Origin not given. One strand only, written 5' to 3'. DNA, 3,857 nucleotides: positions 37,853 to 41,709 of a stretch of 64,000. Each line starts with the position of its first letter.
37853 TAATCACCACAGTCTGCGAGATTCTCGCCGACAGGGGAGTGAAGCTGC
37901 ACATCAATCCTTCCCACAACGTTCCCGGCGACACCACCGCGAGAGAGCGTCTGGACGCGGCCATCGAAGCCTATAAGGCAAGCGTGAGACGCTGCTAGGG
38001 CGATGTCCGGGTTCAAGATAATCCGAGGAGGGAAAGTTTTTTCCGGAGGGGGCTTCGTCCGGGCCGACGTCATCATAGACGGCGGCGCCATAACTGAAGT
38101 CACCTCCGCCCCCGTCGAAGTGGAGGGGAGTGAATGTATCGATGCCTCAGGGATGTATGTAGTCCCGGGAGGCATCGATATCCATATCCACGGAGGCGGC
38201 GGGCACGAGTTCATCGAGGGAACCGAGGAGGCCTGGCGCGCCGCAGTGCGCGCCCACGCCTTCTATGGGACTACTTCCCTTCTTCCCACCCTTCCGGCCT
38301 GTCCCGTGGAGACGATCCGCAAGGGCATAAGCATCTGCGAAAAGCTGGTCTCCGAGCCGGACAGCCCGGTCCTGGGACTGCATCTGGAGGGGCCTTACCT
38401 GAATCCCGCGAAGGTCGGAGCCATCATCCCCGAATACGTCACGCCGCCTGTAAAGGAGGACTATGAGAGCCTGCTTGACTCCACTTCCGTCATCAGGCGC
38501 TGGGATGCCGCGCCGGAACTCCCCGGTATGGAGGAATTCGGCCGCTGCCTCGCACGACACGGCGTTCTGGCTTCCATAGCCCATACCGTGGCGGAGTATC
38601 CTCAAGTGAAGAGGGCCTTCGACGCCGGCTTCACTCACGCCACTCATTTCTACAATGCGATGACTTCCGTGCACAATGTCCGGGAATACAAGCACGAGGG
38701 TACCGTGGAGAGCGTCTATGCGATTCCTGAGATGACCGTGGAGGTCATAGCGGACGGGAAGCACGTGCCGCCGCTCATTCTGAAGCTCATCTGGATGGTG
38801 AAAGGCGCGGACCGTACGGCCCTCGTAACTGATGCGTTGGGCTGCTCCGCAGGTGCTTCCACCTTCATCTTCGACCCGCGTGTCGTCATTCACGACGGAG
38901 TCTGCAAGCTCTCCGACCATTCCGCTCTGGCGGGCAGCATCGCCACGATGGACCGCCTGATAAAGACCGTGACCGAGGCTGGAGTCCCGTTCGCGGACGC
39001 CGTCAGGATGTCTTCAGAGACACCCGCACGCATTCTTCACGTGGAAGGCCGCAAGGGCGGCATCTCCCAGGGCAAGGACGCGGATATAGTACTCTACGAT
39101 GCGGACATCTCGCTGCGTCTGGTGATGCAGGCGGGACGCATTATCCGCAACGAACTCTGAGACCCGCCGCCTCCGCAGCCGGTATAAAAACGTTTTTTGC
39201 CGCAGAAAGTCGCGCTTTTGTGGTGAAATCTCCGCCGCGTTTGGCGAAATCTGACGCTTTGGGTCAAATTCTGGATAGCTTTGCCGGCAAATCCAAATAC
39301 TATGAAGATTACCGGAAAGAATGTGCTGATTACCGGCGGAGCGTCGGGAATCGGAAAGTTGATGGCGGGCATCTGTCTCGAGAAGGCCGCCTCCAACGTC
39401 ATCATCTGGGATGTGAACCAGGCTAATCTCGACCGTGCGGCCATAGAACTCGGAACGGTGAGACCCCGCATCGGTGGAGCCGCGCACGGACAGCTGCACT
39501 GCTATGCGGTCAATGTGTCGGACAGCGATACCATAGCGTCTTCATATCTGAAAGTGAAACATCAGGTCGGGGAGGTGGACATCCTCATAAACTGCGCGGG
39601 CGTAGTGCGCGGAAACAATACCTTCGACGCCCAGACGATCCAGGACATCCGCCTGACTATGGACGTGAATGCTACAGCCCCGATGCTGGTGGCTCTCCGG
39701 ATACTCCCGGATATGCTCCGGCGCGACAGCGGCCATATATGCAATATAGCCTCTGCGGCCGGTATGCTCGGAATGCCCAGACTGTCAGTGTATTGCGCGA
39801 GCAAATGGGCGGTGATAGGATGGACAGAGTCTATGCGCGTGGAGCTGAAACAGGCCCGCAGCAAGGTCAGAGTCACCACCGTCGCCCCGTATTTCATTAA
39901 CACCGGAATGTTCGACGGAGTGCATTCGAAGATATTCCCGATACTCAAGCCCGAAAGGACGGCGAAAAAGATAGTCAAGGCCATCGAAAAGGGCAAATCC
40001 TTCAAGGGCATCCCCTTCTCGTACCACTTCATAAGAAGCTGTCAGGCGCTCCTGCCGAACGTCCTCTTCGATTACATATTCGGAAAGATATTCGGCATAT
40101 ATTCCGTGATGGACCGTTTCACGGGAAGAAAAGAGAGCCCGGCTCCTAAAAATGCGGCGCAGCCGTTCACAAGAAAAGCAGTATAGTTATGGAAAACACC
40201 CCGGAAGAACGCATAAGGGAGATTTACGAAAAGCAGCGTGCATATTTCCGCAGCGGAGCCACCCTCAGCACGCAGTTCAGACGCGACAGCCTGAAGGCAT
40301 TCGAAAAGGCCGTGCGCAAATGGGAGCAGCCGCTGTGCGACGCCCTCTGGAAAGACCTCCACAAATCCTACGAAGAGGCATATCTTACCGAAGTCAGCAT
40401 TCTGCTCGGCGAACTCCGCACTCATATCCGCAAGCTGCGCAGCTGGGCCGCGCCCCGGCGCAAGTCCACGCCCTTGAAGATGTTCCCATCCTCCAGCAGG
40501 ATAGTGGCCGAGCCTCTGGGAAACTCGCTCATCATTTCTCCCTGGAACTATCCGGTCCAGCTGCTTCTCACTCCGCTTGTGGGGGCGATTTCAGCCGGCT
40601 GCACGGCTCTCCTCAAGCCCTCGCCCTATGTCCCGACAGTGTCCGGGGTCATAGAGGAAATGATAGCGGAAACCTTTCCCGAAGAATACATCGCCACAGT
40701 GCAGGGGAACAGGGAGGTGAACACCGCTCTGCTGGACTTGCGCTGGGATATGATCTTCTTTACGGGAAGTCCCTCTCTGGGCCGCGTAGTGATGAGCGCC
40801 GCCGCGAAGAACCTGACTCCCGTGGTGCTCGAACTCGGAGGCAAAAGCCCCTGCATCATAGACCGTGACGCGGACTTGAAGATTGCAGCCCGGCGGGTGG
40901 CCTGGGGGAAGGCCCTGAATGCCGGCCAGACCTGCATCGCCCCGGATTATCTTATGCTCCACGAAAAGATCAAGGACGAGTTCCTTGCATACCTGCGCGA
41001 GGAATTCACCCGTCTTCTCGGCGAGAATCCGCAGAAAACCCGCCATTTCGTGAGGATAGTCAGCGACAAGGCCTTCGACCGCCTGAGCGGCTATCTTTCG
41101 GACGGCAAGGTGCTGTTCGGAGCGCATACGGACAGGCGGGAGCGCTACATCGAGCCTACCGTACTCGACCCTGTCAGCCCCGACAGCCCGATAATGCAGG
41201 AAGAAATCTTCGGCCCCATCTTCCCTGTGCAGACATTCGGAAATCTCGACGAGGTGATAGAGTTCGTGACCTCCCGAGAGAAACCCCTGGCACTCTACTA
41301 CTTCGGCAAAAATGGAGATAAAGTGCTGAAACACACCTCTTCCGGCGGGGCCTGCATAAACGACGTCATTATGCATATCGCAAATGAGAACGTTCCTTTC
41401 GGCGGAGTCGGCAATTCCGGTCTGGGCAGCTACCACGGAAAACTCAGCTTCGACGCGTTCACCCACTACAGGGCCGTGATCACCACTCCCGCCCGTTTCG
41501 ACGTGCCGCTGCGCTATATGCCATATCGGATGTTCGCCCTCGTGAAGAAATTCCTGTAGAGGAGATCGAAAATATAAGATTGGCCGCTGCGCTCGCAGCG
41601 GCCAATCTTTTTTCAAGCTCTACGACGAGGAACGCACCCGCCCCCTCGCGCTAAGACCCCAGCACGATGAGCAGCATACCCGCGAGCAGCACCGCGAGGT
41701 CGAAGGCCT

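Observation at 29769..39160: Putative chitin/chitosan-oligosaccharide (GlcNAc/GlcN) catabolic system with an unconventional enzyme set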

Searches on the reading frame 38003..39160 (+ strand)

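Call 3: search_protein_families(library=pfam, proteins=[window:38003-39160:+])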
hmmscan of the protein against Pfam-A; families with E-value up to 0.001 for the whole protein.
window:38003-39160:+ (385 aa): 2 families
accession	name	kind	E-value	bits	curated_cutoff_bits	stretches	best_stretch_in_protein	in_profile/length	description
PF01979.26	Amidohydro_1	-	1.6e-18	67.6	25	1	52-369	1-322/345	Amidohydrolase family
PF07969.17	Amidohydro_3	-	5.5e-15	56.2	29.7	2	327-369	406-448/472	Amidohydrolase family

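Call 4: search_protein_families(library=ncbifam, proteins=[window:38003-39160:+], max_evalue=0.00001)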
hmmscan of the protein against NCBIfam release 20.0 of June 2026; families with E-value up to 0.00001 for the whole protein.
window:38003-39160:+ (385 aa): 40 families (the best 25 are shown)
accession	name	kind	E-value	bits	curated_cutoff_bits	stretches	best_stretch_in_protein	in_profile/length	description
TIGR00221.1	nagA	equivalog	1.2e-74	251.5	225.65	1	8-376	8-377/380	N-acetylglucosamine-6-phosphate deacetylase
NF008371.0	PRK11170.1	equivalog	8.3e-58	196.1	483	1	11-378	8-376/382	N-acetylglucosamine-6-phosphate deacetylase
TIGR02033.1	D-hydantoinase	equivalog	1.4e-19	70.4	393.25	1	6-95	2-90/454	dihydropyrimidinase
NF009941.0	PRK13404.1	subfamily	1.4e-17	63.6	647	1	5-96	6-95/478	dihydropyrimidinase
NF004839.0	PRK06189.1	equivalog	1.8e-17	63.1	631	1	6-63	6-62/451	allantoinase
TIGR03178.1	allantoinase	equivalog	8.2e-16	57.8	357.85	1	6-95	3-88/441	allantoinase AllB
NF002668.0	PRK02382.1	equivalog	1.3e-14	53.8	452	1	21-94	14-84/436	dihydroorotase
NF006689.0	PRK09237.1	equivalog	2.5e-13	49.3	371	1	6-63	6-65/383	amidohydrolase/deacetylase family metallohydrolase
TIGR01975.1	isoAsp_dipep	equivalog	1.2e-12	47.8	331.25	1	314-381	306-376/389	beta-aspartyl-peptidase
TIGR00857.1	pyrC_multi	subfamily_domain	4.7e-12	45.6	279.05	0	18-82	3-67/412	dihydroorotase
NF011990.0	PRK15446.2-6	subfamily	5.5e-12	45.1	233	1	5-62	3-64/390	alpha-D-ribose 1-methylphosphonate 5-triphosphate diphosphatase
NF011987.0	PRK15446.2-3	subfamily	3.1e-11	42.7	253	0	323-371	322-369/395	alpha-D-ribose 1-methylphosphonate 5-triphosphate diphosphatase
NF006560.0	PRK09061.1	subfamily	3.3e-11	42.2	340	1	21-64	46-87/517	amidohydrolase family protein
TIGR02318.1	phosphono_phnM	equivalog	1e-10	41.1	390.55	0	326-381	318-375/376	phosphonate metabolism protein PhnM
NF006559.0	PRK09060.1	equivalog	1.3e-10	40.2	482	1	6-82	8-84/444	dihydroorotase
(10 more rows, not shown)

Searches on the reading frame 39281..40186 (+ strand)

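Call 3: search_protein_families(library=pfam, proteins=[window:39281-40186:+])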
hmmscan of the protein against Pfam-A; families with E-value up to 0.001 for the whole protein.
window:39281-40186:+ (301 aa): 4 families
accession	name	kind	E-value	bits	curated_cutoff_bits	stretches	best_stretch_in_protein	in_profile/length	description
PF00106.31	adh_short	-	1.3e-43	149.2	26.6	1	13-214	1-190/195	short chain dehydrogenase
PF13561.12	adh_short_C2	-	1.9e-26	93.5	27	1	21-216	3-186/236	Enoyl-(Acyl carrier protein) reductase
PF08659.16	KR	-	2.4e-09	37.8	22.6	1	15-175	3-153/180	KR domain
PF23441.1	SDR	-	9.5e-06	25.6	27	1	9-212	4-200/258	SDR-like rossmann domain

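Call 4: search_protein_families(library=ncbifam, proteins=[window:39281-40186:+], max_evalue=0.00001)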
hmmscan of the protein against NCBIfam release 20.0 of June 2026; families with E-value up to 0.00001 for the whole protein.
window:39281-40186:+ (301 aa): 202 families (the best 25 are shown)
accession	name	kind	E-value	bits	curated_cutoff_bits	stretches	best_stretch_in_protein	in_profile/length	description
NF005878.0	PRK07825.1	subfamily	2.6e-49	168.1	287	1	7-264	4-246/278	short chain dehydrogenase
NF005437.0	PRK07024.1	equivalog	1.9e-41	142.2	266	1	13-268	5-248/259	SDR family oxidoreductase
NF006123.0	PRK08267.1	equivalog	1.7e-37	129.1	261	1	13-262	3-248/261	SDR family oxidoreductase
NF005559.1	PRK07231.1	subfamily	4.4e-36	124.6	215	1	10-215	2-195/249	glucose 1-dehydrogenase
NF009466.0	PRK12826.1-2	subfamily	2.3e-35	122.3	222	1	13-217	4-198/248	3-oxoacyl-ACP reductase FabG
NF005806.0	PRK07666.1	equivalog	8.9e-35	120.1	286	1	8-211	3-194/239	3-ketoacyl-ACP reductase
NF005495.0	PRK07109.1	subfamily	3e-34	118.8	264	1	8-261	4-254/334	SDR family oxidoreductase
NF004514.1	PRK05855.1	equivalog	2.2e-33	115.7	455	1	7-212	308-502/578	SDR family oxidoreductase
NF005539.0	PRK07201.1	equivalog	3.6e-33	115.2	549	1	9-237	367-586/657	SDR family oxidoreductase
NF005309.0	PRK06841.1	subfamily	2.7e-32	112.3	286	1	7-209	10-197/255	GolD/DthD family dehydrogenase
NF004825.0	PRK06181.1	equivalog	1.9e-31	109.4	215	1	9-210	3-192/268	SDR family oxidoreductase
NF005881.0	PRK07832.1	equivalog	2.2e-31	109.1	296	1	7-233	4-218/287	SDR family oxidoreductase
NF004843.0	PRK06194.1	equivalog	4.1e-31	108.5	308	1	9-214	3-199/295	hypothetical protein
NF004196.0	PRK05650.1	equivalog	7.4e-31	107.2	297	1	13-218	3-196/272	SDR family oxidoreductase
NF005067.0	PRK06484.1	equivalog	4e-30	104.9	713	1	7-211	4-196/524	short chain dehydrogenase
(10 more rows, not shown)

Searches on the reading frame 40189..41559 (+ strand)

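Call 3: search_protein_families(library=pfam, proteins=[window:40189-41559:+])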
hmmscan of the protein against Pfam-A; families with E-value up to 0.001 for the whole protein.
window:40189-41559:+ (456 aa): 1 family
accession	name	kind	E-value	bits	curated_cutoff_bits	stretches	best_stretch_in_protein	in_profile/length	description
PF00171.27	Aldedh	-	4.5e-81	273.2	23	1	5-430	27-461/461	Aldehyde dehydrogenase family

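Call 4: search_protein_families(library=ncbifam, proteins=[window:40189-41559:+], max_evalue=0.00001)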
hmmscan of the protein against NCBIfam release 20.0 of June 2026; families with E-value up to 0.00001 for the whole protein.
window:40189-41559:+ (456 aa): 41 families (the best 25 are shown)
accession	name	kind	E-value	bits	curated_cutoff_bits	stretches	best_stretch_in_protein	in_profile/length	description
NF045701.1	BenzalDHMdlD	equivalog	8.2e-127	423.4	550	1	1-431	1-433/436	NAD(P)-dependent benzaldehyde dehydrogenase MdlD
NF006916.0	PRK09407.1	equivalog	1.3e-54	185.7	521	1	5-434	54-494/526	succinic semialdehyde dehydrogenase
NF010000.0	PRK13473.1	subfamily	1.4e-53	182.2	615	1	101-431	130-471/475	aminobutyraldehyde dehydrogenase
TIGR01804.1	BADH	equivalog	3.9e-50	170.7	668.6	1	4-426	33-465/467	betaine-aldehyde dehydrogenase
TIGR01780.1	SSADH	subfamily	4.1e-50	171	646.35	1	106-425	114-445/448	succinate-semialdehyde dehydrogenase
TIGR04284.1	aldehy_Rv0768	hypoth_equivalog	8.5e-47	160.2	775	1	100-432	132-478/480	aldehyde dehydrogenase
NF002852.0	PRK03137.1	subfamily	5.4e-44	150.9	648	1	17-418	83-497/514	L-glutamate gamma-semialdehyde dehydrogenase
NF040648.1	lactal_redase_Meth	equivalog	6e-44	150.8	650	1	106-431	126-461/463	lactaldehyde dehydrogenase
NF009725.0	PRK13252.1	equivalog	1.8e-42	145.4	593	1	107-433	140-480/488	betaine-aldehyde dehydrogenase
TIGR02299.1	HpaE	equivalog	3.6e-41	141.3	638.35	1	106-432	132-476/488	5-carboxymethyl-2-hydroxymuconate semialdehyde dehydrogenase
NF045735.1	PaDhStyDPseudo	equivalog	8.2e-40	136.9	850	1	107-431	144-480/483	phenylacetaldehyde dehydrogenase StyD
NF007497.0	PRK10090.1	equivalog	1.5e-39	136.1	500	1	108-382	141-426/480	aldehyde dehydrogenase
TIGR01237.1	D1pyr5carbox2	equivalog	2.8e-39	135.3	659.65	1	37-417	99-493/511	L-glutamate gamma-semialdehyde dehydrogenase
NF052305.1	DioxValDhHalo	equivalog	4.3e-39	134.7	750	1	35-430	71-479/483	2,5-dioxovalerate dehydrogenase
NF040792.1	glyc_ald_dh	equivalog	5.2e-39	134.5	760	1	109-381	136-421/488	D-glyceraldehyde dehydrogenase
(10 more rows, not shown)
